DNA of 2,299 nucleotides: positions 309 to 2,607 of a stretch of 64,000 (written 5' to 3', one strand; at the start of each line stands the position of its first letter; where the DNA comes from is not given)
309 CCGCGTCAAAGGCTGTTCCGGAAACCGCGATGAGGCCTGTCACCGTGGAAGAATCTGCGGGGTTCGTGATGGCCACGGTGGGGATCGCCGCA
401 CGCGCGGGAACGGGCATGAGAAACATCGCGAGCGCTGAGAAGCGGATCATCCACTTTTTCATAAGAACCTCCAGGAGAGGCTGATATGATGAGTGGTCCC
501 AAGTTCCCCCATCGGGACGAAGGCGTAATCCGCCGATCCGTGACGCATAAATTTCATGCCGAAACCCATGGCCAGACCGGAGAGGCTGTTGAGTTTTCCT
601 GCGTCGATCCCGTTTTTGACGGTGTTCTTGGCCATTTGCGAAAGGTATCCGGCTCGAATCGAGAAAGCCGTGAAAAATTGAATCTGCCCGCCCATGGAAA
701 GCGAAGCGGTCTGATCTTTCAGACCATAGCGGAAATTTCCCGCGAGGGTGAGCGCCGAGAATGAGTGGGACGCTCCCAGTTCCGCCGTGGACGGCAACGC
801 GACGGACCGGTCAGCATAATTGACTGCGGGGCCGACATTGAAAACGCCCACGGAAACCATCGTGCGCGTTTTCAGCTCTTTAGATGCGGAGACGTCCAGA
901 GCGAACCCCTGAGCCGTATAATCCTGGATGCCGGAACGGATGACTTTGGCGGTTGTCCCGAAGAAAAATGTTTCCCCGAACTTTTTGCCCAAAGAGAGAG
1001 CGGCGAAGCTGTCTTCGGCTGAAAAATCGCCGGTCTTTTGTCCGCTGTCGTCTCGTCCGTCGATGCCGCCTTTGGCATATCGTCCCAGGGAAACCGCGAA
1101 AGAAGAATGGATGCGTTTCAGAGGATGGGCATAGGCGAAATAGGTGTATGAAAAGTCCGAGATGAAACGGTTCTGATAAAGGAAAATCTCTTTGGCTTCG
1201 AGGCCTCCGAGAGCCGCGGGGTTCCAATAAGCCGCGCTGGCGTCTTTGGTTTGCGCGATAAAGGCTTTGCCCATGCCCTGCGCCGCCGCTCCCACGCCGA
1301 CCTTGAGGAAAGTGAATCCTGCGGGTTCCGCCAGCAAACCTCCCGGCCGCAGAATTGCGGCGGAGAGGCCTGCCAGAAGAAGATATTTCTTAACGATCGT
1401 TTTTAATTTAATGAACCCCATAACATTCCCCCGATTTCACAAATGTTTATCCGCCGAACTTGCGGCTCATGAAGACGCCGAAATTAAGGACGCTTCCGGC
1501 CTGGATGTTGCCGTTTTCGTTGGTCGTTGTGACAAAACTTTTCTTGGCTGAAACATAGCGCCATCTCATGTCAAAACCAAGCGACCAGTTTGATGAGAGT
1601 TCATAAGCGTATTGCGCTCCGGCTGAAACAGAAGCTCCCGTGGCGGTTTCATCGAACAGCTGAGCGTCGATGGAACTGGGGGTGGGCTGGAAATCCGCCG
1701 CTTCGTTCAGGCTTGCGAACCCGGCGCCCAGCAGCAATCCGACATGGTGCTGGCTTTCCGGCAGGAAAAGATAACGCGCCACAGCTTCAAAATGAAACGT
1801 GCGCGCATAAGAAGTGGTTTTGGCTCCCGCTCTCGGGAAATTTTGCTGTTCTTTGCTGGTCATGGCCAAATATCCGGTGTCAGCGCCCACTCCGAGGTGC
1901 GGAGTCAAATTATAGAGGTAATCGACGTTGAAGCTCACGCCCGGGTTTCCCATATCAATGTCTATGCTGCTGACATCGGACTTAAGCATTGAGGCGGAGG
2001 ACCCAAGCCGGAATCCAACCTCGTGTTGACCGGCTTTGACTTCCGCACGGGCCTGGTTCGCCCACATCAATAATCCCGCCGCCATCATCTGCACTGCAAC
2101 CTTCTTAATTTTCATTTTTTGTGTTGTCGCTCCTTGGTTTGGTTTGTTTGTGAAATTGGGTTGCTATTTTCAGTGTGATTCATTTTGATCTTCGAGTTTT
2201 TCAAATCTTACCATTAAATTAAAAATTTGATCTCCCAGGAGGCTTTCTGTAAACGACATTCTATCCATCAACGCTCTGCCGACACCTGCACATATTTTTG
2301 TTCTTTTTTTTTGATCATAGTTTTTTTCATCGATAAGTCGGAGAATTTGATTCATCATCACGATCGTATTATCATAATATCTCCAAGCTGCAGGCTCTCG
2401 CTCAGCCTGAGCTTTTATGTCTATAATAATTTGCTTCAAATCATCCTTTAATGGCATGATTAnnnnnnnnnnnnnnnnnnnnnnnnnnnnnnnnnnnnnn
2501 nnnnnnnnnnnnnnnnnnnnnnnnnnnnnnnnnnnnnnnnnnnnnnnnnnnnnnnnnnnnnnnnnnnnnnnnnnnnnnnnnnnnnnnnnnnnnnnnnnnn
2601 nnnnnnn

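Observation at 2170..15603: CDI-like two-partner-secretion locus: FadL-like OMP, TpsB, 3361-aa TpsA with a compositionally foreign HExxH-containing C-terminal module and a coupled candidate immunity gene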

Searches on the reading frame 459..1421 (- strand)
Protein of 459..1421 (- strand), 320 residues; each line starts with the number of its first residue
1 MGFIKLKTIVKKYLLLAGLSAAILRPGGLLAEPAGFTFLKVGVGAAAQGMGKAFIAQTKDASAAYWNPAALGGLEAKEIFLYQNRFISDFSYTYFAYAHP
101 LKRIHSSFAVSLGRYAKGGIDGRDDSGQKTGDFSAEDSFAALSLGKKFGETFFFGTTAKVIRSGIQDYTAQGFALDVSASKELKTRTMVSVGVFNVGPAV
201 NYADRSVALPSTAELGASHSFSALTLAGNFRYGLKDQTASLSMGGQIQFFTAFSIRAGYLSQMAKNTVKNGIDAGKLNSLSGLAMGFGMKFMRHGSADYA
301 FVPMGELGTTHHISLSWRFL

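Call 13: search_protein_families(library=pfam, proteins=[window:459-1421:-], max_evalue=0.001)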
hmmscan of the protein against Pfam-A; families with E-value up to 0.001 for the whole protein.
window:459-1421:- (320 aa): 1 family
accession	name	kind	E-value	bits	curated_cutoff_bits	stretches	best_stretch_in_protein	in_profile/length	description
PF03349.22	Toluene_X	-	8.2e-06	25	29.7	1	47-198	20-152/421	Outer membrane protein transport protein (OMPP1/FadL/TodX)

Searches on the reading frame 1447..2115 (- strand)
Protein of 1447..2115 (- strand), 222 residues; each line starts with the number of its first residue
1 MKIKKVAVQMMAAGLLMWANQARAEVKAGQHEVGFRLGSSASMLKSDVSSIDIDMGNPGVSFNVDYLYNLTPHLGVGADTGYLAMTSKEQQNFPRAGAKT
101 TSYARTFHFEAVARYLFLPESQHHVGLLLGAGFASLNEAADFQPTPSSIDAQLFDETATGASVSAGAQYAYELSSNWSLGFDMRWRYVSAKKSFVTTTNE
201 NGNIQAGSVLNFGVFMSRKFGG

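Call 13: search_protein_families(library=pfam, proteins=[window:1447-2115:-], max_evalue=0.001)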
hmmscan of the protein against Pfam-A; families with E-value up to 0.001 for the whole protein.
window:1447-2115:- (222 aa): 2 families
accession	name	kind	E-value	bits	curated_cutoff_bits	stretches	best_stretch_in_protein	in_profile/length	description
PF13505.12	OMP_b-brl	-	1.5e-13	51.7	28.7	1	24-212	11-175/175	Outer membrane protein beta-barrel domain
PF13568.12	OMP_b-brl_2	-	4.5e-05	24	27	0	29-220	7-160/175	Outer membrane protein beta-barrel domain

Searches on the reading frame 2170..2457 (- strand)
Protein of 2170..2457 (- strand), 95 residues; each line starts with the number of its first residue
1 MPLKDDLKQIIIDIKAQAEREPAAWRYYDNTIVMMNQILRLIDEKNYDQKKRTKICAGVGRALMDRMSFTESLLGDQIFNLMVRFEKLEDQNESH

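Call 7: search_protein_families(library=pfam, proteins=[window:2170-2457:-], max_evalue=0.1)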
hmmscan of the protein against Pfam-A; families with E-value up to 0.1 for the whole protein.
window:2170-2457:- (95 aa): 1 family
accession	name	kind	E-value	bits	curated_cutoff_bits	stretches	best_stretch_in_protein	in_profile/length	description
PF20909.2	SpGH101_helical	-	0.049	14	27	1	17-35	31-49/60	Endo-alpha-N-acetylgalactosaminidase, helical bundle domain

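Call 8: search_protein_families(library=ncbifam, proteins=[window:2170-2457:-], max_evalue=0.1)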
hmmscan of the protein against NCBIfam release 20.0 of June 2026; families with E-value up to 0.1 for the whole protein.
window:2170-2457:- (95 aa): 0 families

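Call 17: search_protein_families(library=pfam, proteins=[window:2170-2457:-], max_evalue=10)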
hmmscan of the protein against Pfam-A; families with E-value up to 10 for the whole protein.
window:2170-2457:- (95 aa): 2 families
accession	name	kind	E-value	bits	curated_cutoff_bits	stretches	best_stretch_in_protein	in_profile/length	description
PF20909.2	SpGH101_helical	-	0.049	14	27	1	17-35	31-49/60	Endo-alpha-N-acetylgalactosaminidase, helical bundle domain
PF09220.15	LA-virus_coat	-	0.18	10.9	25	1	22-51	112-141/439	L-A virus, major coat protein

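Call 44: list_cluster_members(proteins=[P0001, window:2170-2457:-, window:12557-14158:-])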
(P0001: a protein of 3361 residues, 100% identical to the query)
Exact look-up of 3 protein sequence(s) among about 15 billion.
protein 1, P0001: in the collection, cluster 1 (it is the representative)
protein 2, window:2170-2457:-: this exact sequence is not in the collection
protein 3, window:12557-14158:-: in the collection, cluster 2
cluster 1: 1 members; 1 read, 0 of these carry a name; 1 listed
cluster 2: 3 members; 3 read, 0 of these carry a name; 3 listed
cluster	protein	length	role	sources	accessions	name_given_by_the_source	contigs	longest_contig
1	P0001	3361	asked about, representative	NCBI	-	-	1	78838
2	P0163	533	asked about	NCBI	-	-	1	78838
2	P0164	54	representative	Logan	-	-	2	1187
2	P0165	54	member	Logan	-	-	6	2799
